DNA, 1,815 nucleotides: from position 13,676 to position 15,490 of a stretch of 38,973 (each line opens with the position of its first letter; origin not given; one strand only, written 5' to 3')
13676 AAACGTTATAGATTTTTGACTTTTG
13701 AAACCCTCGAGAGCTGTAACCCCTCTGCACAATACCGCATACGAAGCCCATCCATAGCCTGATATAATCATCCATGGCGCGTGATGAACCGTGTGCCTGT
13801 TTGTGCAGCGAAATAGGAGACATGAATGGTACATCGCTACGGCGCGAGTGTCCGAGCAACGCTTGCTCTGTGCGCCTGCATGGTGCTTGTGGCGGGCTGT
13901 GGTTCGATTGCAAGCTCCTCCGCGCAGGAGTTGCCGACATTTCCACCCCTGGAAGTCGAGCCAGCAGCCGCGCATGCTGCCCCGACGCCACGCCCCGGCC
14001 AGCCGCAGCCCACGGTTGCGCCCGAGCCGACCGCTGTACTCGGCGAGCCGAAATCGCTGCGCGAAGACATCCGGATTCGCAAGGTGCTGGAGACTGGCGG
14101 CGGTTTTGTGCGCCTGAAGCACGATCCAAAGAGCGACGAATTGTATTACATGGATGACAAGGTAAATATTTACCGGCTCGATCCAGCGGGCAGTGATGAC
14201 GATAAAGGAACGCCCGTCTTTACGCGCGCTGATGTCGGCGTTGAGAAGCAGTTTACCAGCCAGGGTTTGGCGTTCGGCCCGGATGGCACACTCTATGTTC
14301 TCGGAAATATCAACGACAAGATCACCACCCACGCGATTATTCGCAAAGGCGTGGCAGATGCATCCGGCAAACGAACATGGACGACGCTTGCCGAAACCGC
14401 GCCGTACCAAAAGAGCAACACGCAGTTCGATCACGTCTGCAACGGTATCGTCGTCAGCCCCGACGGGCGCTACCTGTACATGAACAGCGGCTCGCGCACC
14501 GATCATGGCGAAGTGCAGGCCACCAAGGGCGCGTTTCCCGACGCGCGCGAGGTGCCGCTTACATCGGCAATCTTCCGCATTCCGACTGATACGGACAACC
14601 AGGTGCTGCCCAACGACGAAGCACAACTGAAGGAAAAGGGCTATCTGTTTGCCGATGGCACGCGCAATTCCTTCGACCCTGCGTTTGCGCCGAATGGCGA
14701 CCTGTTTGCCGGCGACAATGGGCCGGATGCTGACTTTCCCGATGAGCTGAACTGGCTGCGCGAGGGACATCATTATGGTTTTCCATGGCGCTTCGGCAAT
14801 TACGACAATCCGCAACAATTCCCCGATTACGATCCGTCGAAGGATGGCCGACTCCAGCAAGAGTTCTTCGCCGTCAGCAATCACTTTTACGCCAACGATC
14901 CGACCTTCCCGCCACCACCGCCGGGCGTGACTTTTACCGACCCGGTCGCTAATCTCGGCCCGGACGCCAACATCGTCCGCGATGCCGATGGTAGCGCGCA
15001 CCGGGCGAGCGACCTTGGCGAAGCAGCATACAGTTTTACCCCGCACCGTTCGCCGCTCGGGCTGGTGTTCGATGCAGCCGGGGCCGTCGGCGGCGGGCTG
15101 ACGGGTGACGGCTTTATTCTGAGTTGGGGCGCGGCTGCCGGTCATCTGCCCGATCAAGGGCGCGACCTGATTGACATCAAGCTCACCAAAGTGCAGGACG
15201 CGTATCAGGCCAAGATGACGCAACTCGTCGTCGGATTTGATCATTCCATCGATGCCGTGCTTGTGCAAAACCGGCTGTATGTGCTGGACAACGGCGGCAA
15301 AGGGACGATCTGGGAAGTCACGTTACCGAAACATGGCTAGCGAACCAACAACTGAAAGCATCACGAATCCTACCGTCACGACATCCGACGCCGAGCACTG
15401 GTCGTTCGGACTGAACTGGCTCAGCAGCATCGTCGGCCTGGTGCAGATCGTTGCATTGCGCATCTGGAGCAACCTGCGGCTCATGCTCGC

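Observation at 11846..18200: Divergently organised, atypical MacB/FtsX-type transporter module with a GSDH-like beta-propeller lipoprotein partner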

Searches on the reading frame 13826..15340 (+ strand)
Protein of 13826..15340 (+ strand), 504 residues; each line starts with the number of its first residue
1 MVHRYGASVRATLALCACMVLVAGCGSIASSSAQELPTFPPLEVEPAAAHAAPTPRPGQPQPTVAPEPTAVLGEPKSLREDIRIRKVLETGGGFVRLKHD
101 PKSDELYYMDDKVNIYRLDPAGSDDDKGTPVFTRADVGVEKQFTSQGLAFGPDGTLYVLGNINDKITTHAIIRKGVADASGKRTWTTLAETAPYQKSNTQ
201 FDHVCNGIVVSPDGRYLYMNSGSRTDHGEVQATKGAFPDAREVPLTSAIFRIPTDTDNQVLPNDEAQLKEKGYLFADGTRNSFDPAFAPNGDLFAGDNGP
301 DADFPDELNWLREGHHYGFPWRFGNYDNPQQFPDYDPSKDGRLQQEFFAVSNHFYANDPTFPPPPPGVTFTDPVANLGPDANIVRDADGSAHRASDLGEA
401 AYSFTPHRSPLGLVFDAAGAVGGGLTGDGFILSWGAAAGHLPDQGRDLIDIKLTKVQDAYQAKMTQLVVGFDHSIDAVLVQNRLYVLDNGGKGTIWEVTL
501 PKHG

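Call 7: search_protein_families(library=pfam, proteins=[window:13826-15340:+], max_evalue=0.01)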
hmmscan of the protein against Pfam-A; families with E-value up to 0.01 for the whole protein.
window:13826-15340:+ (504 aa): 1 family
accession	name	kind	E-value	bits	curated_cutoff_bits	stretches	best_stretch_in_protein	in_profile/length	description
PF07995.17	GSDH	-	5.9e-10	39.4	25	1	154-323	64-223/332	Glucose / Sorbosone dehydrogenase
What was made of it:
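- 13826..15340 (+): GSDH-family (PQQ sugar dehydrogenase-like) six-bladed beta-propeller lipoprotein, 504 aa: lipobox Cys25, disordered Pro-rich tether to about residue 75, then the propeller. Pfam GSDH 39.4 bits (call 7).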

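Call 14: search_solved_structures(query=window:13826-15340:+, max_evalue=1, show_alignments=2)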
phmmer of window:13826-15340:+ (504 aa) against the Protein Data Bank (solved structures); distinct sequences matched with E-value up to 1: 3.
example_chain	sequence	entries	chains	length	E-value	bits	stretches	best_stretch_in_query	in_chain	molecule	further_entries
1c9u_A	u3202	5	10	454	2.3e-05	26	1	271-328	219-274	SOLUBLE QUINOPROTEIN GLUCOSE DEHYDROGENASE | PROTEIN (SOLUBLE QUINOPROTEIN GLUCOSE DEHYDROGENASE) | Quinoprotein glucose dehydrogenase B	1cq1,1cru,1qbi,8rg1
8re0_A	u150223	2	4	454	2.4e-05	26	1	271-328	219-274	Quinoprotein glucose dehydrogenase B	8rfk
5min_A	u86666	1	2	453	3.8e-05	25.3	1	271-328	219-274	Quinoprotein glucose dehydrogenase B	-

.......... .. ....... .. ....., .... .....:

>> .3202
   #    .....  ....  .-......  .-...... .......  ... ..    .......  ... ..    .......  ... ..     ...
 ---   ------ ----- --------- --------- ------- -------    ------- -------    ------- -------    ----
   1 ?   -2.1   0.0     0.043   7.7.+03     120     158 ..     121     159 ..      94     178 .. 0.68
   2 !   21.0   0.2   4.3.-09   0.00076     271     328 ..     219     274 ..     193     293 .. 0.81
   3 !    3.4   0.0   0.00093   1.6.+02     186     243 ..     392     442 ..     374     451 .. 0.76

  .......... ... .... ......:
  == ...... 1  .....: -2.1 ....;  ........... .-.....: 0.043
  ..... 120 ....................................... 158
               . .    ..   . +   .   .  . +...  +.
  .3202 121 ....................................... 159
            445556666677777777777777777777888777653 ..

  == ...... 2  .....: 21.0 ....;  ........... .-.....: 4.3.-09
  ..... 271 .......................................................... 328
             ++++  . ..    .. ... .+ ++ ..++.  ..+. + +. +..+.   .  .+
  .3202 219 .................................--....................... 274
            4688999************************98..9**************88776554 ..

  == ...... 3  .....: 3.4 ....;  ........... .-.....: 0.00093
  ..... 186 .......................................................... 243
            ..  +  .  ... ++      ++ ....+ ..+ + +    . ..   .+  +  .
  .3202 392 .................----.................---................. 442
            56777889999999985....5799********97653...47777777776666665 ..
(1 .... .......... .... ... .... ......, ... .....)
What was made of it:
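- On GSDH / PQQ-dependent soluble sugar dehydrogenase (PF07995): An earlier weak phmmer alignment to F143 was a blade-register error (call 14).
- Tried and rejected: A first reading of the weak phmmer alignment (call 14) suggested the catalytic His was replaced by Phe143.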

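Call 16: find_homologous_proteins(query=window:13826-15340:+, max_evalue=0.001)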
Query window:13826-15340:+ (504 aa): 2174 proteins with E <= 0.001 among 8000 candidates; the best 120 are listed.
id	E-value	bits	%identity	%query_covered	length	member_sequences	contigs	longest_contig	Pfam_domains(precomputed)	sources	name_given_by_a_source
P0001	0.0e+0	1041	86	100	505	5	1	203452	PF07995.18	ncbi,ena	-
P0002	0.0e+0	1021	86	100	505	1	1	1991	PF07995.18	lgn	-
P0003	1.9e-256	869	75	99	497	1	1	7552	PF07995.18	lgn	-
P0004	1.6e-246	837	71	99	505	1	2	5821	PF22807.3,PF07995.18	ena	-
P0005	9.3e-227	771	67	99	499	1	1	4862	PF07995.18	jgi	jgi:glucose/arabinose dehydrogenase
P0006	3.8e-225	766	73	88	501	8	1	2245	PF07995.18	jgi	jgi:glucose/arabinose dehydrogenase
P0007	8.7e-222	755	69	95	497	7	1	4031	PF07995.18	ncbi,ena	-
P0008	2.5e-219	747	66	99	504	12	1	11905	PF07995.18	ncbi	-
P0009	3.1e-219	747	67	96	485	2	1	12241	PF07995.18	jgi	jgi:glucose/arabinose dehydrogenase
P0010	9.2e-217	738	66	99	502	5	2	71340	PF07995.18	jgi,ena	jgi:glucose/arabinose dehydrogenase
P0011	2.2e-216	737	71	88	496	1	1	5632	PF07995.18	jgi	jgi:glucose/arabinose dehydrogenase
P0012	6.5e-216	736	70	86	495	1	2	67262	PF07995.18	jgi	jgi:glucose/arabinose dehydrogenase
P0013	1.1e-215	735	65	99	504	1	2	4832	PF07995.18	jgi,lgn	jgi:glucose/arabinose dehydrogenase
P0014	7.8e-214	729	68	92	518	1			PF07995.18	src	-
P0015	9.0e-213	725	71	86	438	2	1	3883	PF07995.18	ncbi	ncbi:MAG: PQQ-dependent sugar dehydrogenase [Roseiflexaceae bacterium]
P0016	2.9e-212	724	70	88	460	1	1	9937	PF07995.18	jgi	jgi:hypothetical protein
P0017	1.2e-210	718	68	86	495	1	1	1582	PF07995.18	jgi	jgi:glucose/arabinose dehydrogenase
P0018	3.7e-210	717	63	99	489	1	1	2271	PF07995.18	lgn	-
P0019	1.3e-207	708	62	99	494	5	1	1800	PF07995.18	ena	-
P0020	2.3e-207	707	70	87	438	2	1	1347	PF07995.18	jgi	jgi:hypothetical protein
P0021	3.7e-206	703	62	99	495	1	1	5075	PF07995.18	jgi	jgi:hypothetical protein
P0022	7.0e-205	699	62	99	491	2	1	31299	PF07995.18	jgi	jgi:glucose/sorbosone dehydrogenase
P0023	6.1e-204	696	66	87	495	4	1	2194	PF07995.18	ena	-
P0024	6.8e-204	696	66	86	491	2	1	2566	PF07995.18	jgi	jgi:glucose/arabinose dehydrogenase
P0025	7.3e-204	696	61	99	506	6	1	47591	PF07995.18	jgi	jgi:glucose/arabinose dehydrogenase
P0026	5.8e-203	693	67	87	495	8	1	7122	PF07995.18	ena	-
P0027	9.7e-203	692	66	87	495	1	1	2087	PF07995.18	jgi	jgi:glucose/arabinose dehydrogenase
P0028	1.1e-201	689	65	89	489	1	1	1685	PF07995.18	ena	-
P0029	3.7e-201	687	63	96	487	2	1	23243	PF07995.18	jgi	jgi:hypothetical protein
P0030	5.0e-201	687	66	86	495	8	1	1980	PF07995.18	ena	-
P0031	1.1e-200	685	69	86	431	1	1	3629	PF07995.18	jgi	jgi:Glucose / Sorbosone dehydrogenase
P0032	1.2e-200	685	68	88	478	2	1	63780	PF07995.18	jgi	jgi:glucose/arabinose dehydrogenase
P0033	3.4e-199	680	66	87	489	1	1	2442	PF07995.18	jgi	-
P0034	9.5e-199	679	65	87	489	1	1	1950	PF07995.18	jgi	jgi:glucose/arabinose dehydrogenase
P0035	1.6e-198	678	66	88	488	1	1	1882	PF07995.18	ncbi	-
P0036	2.2e-198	678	65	88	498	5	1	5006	PF07995.18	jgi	jgi:glucose/arabinose dehydrogenase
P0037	1.0e-196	672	66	86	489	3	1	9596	PF07995.18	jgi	jgi:glucose/arabinose dehydrogenase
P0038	3.3e-194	664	66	86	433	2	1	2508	PF07995.18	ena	-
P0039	1.5e-181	622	64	85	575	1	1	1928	PF18962.8,PF13860.13,PF07995.18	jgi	jgi:glucose/arabinose dehydrogenase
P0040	1.5e-179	616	56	98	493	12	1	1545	PF07995.18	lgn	-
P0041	7.1e-175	600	62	85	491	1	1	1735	PF22807.3,PF07995.18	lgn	-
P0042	4.1e-174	598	59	85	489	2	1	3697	PF22807.3,PF07995.18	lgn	-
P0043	1.6e-173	596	61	86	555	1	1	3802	PF18962.8,PF22807.3,PF13860.13,PF07995.18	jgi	jgi:glucose/arabinose dehydrogenase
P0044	4.0e-173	595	57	98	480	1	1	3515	PF07995.18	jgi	jgi:glucose/arabinose dehydrogenase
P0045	5.2e-173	594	61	90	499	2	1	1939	PF22807.3,PF07995.18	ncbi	-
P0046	2.0e-172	592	55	99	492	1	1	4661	PF07995.18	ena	-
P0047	4.5e-170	584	71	70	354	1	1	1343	PF07995.18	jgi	-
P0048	5.7e-170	584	62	85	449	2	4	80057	PF07995.18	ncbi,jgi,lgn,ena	-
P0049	4.7e-169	581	57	95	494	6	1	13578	PF22807.3,PF07995.18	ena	-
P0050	5.0e-169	581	57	88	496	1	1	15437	PF07995.18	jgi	jgi:glucose/arabinose dehydrogenase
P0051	4.4e-168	578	56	96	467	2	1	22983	PF07995.18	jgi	jgi:glucose/arabinose dehydrogenase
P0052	6.3e-168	577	68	72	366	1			PF07995.18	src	-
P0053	8.7e-168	577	58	89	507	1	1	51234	PF07995.18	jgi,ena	-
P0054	2.1e-167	576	71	68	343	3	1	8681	PF07995.18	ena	-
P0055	5.1e-167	574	55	98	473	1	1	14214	PF07995.18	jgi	jgi:glucose/arabinose dehydrogenase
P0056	9.0e-167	574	58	86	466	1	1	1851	PF07995.18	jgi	jgi:glucose/arabinose dehydrogenase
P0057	9.5e-167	573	58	87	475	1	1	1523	PF22807.3,PF07995.18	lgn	-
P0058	1.2e-166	573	59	85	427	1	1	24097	PF07995.18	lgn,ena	-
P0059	1.8e-166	573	54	99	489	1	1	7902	PF07995.18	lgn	-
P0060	1.5e-165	570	60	85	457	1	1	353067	PF07995.18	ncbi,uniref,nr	ncbi:PQQ-dependent sugar dehydrogenase [Iningainema tapete]|uniref:PQQ-dependent sugar dehydrogenase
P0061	1.6e-165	569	56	98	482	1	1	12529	PF07995.18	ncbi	-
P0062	1.1e-164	567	56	89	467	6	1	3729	PF07995.18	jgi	jgi:glucose/arabinose dehydrogenase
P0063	1.2e-164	566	55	90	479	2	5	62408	PF07995.18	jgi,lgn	jgi:hypothetical protein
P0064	7.5e-164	564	58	87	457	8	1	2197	PF07995.18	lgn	-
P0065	9.2e-164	564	56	90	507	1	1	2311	PF07995.18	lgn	-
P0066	1.6e-163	563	66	73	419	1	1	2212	PF07995.18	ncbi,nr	ncbi:MAG TPA: PQQ-dependent sugar dehydrogenase, partial [Roseiflexaceae bacterium]|nr:PQQ-dependent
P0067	3.5e-163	562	67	74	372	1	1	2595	PF07995.18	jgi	jgi:glucose/arabinose dehydrogenase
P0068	4.4e-163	561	56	89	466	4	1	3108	PF07995.18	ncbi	-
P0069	7.7e-163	561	56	90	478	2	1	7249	PF22807.3,PF07995.18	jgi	jgi:glucose/arabinose dehydrogenase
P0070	8.8e-162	557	52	99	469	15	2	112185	PF07995.18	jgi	jgi:glucose/arabinose dehydrogenase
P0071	2.1e-161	556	73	65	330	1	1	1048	PF07995.18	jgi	jgi:glucose/arabinose dehydrogenase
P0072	3.8e-161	555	57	87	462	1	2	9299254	PF07995.18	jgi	jgi:glucose/arabinose dehydrogenase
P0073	9.5e-161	554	54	98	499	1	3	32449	PF07995.18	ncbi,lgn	-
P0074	4.8e-159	548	53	97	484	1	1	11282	PF07995.18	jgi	jgi:glucose/arabinose dehydrogenase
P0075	8.3e-159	547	52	97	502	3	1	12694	PF22807.3,PF07995.18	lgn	-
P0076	9.9e-159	547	52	97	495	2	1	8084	PF07995.18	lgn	-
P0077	4.2e-157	542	57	85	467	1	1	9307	PF07995.18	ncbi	-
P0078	6.3e-157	541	53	96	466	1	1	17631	PF07995.18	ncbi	-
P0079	2.9e-156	539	53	95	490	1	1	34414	PF22807.3,PF07995.18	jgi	jgi:glucose/arabinose dehydrogenase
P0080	6.1e-156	538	66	67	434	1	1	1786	PF07995.18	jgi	jgi:glucose/arabinose dehydrogenase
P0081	7.5e-156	537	53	97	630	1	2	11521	PF07995.18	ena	-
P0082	1.0e-155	537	54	90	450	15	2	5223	PF07995.18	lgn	-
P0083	1.4e-155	537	55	88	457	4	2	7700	PF07995.18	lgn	-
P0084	4.0e-155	535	55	85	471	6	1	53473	PF07995.18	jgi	jgi:glucose/arabinose dehydrogenase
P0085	4.8e-155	535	57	85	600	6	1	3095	PF07995.18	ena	-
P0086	6.4e-154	531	56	85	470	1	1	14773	PF07995.18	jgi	jgi:glucose/arabinose dehydrogenase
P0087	1.4e-153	530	56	87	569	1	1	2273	PF07995.18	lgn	-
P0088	2.4e-153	529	53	99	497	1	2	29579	PF07995.18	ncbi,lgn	-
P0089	1.1e-152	527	51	97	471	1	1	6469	PF07995.18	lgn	-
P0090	1.7e-152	526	54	90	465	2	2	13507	PF07995.18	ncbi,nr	ncbi:MAG: PQQ-dependent sugar dehydrogenase [Thermoflexales bacterium]|nr:PQQ-dependent sugar dehydr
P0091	4.9e-152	525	53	94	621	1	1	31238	PF07995.18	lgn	-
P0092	4.9e-152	525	53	99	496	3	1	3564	PF07995.18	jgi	-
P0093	1.2e-151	524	57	86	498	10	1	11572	PF07995.18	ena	-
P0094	1.4e-151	523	55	85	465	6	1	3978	PF07995.18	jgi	-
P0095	2.0e-151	523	57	87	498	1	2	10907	PF07995.18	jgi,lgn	jgi:glucose/arabinose dehydrogenase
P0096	6.5e-151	521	55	85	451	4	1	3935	PF07995.18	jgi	jgi:hypothetical protein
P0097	1.1e-150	520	52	99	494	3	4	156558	PF07995.18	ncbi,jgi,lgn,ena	-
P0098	4.0e-150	519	54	91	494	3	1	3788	PF07995.18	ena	-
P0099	1.6e-149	517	51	99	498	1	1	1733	PF07995.18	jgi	jgi:glucose/arabinose dehydrogenase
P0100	2.6e-149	516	53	85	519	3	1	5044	PF07995.18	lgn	-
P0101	4.7e-149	515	55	86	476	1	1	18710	PF07995.18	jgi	jgi:glucose/arabinose dehydrogenase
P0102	5.2e-149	515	52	98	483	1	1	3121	PF07995.18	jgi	jgi:hypothetical protein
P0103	1.1e-148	514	55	87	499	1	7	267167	PF07995.18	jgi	jgi:glucose/arabinose dehydrogenase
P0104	2.2e-148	513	54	85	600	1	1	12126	PF07995.18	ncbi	-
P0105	8.8e-148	511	51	99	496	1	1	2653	PF07995.18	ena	-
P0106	1.2e-147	510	51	99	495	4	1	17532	PF07995.18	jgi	-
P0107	1.3e-147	510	55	87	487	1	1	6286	PF07995.18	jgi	jgi:glucose/arabinose dehydrogenase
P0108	4.1e-147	509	51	91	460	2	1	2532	PF07995.18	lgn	-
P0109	6.5e-147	508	56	84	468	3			PF07995.18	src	-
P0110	8.4e-147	508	55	86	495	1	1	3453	PF07995.18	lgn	-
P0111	1.2e-146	507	54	89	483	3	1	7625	PF07995.18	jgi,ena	-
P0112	7.4e-146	505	50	98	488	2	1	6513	PF07995.18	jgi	jgi:Glucose / Sorbosone dehydrogenase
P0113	1.8e-145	503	55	86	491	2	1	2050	PF07995.18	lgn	-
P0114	2.2e-145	503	52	97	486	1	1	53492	PF07995.18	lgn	-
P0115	3.0e-145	503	53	98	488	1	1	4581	PF07995.18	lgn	-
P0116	4.7e-145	502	52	86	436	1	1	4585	PF07995.18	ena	-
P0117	4.8e-145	502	63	70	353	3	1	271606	PF22807.3,PF07995.18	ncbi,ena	-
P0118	6.0e-145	502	51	97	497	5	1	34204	PF07995.18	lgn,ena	-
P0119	6.0e-145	502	51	97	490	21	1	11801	PF07995.18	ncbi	-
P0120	1.4e-144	500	52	88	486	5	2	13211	PF07995.18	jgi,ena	-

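Call 19: find_related_loci(query=A1, collection=genome_contigs, flank=10000)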
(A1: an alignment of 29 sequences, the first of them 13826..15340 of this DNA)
Query A1 (504 aa) in genome_contigs; peptide patterns used: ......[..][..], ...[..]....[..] (x = any residue, [..] = any of these).
502 stretches matched a pattern; 461 encode a relative of the query (tblastn E <= 1e-3); the best 80 are kept; 80 distinct loci.
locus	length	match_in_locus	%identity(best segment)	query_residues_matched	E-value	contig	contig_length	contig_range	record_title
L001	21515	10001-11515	86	1-504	0e+0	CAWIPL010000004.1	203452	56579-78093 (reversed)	MAG: uncultured Chloroflexia bacterium isolate MFD01721.bin.2.123 genome assembly, contig: contig_13238, whole genome sh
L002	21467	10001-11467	56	8-502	2e-179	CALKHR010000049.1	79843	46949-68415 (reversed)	MAG TPA_asm: uncultured Roseiflexaceae bacterium isolate SRR5251193_bin.39_CONCOCT_v1.1_MAG genome assembly, contig: ERZ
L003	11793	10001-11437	56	9-500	4e-168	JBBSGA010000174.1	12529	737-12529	MAG: Chloroflexales bacterium isolate LS2_sbin.21 LS2_sbin.21_K_710075_L_12529_cov_9.0000, whole genome shotgun sequence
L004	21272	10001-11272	60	75-500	6e-167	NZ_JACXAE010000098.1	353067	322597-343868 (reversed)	Iningainema tapete BLCC-T55 NODE_5_length_353067_cov_25.432890, whole genome shotgun sequence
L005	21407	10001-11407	52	2-501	7e-162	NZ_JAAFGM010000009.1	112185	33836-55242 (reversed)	Candidatus Roseilinea sp. NK_OTU-006 Naka2016_196, whole genome shotgun sequence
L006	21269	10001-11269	59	75-501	1e-158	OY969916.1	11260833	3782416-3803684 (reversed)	MAG: uncultured Chloroflexia bacterium isolate MFD01916.bin.3.39 genome assembly, chromosome: 1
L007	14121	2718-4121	51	2-501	1e-158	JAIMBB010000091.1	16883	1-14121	MAG: Anaerolineae bacterium isolate HOT.MB2.30 Contig93, whole genome shotgun sequence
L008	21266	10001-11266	57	75-501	2e-158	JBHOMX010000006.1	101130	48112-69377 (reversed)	MAG: Candidatus Brachytrichaceae bacterium NZ_4S206 k127_2189503, whole genome shotgun sequence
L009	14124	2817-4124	57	60-501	5e-154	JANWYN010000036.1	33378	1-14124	MAG: Candidatus Roseilinea sp. isolate SKYG71 k141_346727, whole genome shotgun sequence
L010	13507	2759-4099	54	47-501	6e-153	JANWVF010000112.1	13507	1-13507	MAG: Thermoflexales bacterium isolate SKYG109 k141_178079, whole genome shotgun sequence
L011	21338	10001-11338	55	46-501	2e-150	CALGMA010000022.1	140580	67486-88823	MAG: uncultured Anaerolineae bacterium isolate N1_Bin_Bin_113_sub_1 genome assembly, contig: c_000001183466, whole genom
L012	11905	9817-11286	50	10-501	3e-149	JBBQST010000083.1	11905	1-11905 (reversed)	MAG: Thermoflexales bacterium isolate Co_metawrap_1772 Cmw_1772_k141_20148507_length_11905_cov_7.9976, whole genome shot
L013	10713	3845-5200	52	47-500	7e-146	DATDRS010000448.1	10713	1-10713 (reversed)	MAG TPA_asm: Anaerolineales bacterium isolate SMAG_U7983 k141_1390628, whole genome shotgun sequence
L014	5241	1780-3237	49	2-500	2e-145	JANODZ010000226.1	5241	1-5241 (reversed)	MAG: Anaerolineales bacterium isolate SOY_65_metabat_63 SOY_65_k141_639922, whole genome shotgun sequence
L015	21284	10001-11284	54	75-502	5e-143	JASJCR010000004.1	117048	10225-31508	MAG: Ardenticatenaceae bacterium isolate MO_167.B30 MO_167.c_29, whole genome shotgun sequence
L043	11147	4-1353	50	48-500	2e-132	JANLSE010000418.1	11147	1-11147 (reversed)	MAG: Roseiflexaceae bacterium isolate OTE_25_metabat_459 OTE_25_k141_2619706, whole genome shotgun sequence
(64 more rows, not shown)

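Call 26: predict_structure(alignment_id=A1)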
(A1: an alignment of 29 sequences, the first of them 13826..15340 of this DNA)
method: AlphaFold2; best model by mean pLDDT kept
length: 504 residues; sequences in the alignment: 29
mean_pLDDT: 84.3   pTM: 0.84
mean pLDDT of the five models: 84.3, 83.9, 83.8, 81.1, 80.0
residues with pLDDT >= 90: 306; 70-90: 113; 50-70: 27; < 50: 58
segments of 3 or more residues with pLDDT < 50: 1-8, 15-57, 233-237
pLDDT, mean of each block of 10 residues (from residue 1): 43 48 31 26 33 42 68 94 94 93 93 91 69 95 95 97 92 95 96 86 91 98 84 54 92 98 96 95 92 90 90 95 90 90 89 85 89 94 91 90 87 95 97 89 91 94 96 95 95 94 88
secondary structure, 60 per line:
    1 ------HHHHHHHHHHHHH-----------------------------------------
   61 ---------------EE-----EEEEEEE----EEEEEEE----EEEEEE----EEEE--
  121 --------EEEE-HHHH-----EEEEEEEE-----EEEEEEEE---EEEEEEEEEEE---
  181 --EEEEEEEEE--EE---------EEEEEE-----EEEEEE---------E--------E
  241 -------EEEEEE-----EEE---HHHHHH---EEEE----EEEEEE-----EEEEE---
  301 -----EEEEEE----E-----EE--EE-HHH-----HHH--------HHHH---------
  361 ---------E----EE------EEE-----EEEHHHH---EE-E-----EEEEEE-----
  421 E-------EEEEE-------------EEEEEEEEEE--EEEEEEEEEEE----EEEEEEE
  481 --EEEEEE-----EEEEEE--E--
elements in order: H7-19 E83-89 E94-100 E105-110 E115-118 E129-132 H134-137 E143-150 E156-163 E167-177 E183-191 E205-210 E216-221 E248-253 E259-261 H265-270 E274-277 E282-287 E293-297 E306-311 H348-351 E383-385 E391-393 H394-397 E410-415 E429-433 E447-456 E459-469 E474-480 E483-488 E494-499
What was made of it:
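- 13826..15340 (+): Model pLDDT 84 (call 26).
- On GSDH / PQQ-dependent soluble sugar dehydrogenase (PF07995): Model pLDDT 84, pTM 0.84 (call 26).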
